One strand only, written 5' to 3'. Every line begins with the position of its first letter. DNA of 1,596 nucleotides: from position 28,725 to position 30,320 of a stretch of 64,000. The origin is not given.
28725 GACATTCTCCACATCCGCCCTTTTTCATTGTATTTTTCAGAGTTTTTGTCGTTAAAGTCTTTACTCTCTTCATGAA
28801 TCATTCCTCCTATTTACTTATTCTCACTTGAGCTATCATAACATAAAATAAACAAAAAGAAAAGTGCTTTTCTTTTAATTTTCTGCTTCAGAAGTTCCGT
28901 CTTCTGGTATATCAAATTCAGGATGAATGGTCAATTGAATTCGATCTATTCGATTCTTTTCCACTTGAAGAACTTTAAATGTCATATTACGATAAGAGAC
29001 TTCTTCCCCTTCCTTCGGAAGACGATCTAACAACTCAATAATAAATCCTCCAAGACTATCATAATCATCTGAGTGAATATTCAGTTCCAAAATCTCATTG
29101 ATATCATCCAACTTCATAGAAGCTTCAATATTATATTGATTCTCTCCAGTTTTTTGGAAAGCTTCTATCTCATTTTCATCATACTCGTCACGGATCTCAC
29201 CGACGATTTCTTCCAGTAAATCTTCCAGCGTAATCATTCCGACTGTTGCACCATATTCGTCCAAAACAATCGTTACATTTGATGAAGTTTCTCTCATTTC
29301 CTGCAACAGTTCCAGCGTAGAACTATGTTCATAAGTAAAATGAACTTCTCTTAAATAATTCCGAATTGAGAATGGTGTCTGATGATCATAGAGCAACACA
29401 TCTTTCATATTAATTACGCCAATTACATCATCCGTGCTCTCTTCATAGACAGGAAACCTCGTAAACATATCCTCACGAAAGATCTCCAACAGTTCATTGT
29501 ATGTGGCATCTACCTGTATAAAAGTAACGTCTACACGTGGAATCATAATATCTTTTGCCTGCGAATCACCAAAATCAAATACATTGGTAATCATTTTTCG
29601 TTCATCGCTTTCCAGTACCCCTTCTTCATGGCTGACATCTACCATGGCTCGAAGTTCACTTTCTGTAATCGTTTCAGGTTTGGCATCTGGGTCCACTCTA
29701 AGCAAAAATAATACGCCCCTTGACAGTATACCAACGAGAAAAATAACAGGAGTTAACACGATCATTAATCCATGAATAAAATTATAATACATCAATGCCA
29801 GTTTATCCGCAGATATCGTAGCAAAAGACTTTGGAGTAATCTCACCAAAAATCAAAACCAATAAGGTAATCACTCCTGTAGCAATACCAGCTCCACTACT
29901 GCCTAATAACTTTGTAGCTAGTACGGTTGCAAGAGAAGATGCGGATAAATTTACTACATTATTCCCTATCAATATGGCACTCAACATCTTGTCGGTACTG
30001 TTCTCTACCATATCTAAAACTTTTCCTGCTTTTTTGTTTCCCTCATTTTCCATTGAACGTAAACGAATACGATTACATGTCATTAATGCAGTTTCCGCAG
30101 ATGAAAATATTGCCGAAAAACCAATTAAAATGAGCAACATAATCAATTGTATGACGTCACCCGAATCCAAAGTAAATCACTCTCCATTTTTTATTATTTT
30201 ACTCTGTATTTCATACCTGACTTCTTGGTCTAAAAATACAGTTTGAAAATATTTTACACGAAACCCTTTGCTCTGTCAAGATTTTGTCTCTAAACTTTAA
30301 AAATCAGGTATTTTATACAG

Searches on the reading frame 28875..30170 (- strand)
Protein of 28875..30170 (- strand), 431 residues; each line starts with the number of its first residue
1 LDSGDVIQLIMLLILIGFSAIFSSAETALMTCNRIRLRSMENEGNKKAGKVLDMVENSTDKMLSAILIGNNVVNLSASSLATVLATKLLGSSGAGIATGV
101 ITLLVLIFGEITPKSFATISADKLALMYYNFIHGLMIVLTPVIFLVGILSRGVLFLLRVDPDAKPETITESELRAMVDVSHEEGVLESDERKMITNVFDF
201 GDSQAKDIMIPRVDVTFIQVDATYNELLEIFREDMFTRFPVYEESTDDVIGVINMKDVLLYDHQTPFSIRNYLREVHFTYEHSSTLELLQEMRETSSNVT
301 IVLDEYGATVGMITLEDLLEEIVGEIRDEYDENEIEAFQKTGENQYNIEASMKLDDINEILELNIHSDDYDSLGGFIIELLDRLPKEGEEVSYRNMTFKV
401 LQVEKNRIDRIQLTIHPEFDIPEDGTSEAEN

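Call 10: search_protein_families(library=pfam, proteins=[window:28875-30170:-], max_evalue=0.001)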
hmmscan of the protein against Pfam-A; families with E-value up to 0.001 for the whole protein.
window:28875-30170:- (431 aa): 3 families
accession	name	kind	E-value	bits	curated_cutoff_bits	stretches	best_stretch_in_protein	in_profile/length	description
PF01595.25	CNNM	-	2.2e-53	181.1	28.4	1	10-190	1-181/181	Cyclin M transmembrane N-terminal domain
PF03471.22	CorC_HlyC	-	6.8e-24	84.1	27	1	340-415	2-79/81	Transporter associated domain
PF00571.33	CBS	-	1.4e-14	54.5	24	2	205-261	1-54/57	CBS domain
